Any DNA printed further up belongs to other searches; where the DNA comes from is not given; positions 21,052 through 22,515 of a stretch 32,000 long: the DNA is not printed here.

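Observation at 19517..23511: Dedicated aminotransferase / KAS III / ACP / ketoreductase / NeuD-like acyltransferase cassette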

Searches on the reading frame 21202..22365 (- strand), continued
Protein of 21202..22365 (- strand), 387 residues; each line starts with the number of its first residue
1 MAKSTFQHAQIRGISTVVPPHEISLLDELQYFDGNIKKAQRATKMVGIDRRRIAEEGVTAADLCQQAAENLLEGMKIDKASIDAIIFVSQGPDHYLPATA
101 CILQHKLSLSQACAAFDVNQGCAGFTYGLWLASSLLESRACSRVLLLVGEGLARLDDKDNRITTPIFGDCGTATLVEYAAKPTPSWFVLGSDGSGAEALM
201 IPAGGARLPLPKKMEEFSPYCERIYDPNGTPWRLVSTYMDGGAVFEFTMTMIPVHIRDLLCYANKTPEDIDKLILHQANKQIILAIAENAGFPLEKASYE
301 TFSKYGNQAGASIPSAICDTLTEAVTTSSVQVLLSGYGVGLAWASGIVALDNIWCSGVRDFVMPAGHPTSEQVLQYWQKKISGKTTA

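Call 50: list_cluster_members(proteins=[window:21202-22365:-, window:19517-20200:-, window:20197-20952:-, window:20949-21200:-, window:26654-28324:+, window:6186-7235:-])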
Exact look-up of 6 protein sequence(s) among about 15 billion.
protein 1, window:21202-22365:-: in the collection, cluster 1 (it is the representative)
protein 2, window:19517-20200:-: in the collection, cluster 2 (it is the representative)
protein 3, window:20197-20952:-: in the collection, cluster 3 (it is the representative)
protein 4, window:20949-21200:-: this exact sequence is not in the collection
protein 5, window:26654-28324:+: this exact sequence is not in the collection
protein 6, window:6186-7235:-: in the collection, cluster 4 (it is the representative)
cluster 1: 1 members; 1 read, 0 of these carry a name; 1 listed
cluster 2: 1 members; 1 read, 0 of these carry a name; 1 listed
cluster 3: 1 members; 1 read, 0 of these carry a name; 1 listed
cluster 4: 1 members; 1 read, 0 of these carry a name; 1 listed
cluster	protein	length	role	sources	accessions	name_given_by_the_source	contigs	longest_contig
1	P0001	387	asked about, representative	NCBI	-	-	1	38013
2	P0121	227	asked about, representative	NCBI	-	-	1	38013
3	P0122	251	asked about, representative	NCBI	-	-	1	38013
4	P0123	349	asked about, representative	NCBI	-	-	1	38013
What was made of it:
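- Tried and rejected: The cluster look-up gave no names, only an NCBI contig of 38,013 bp (call 50).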
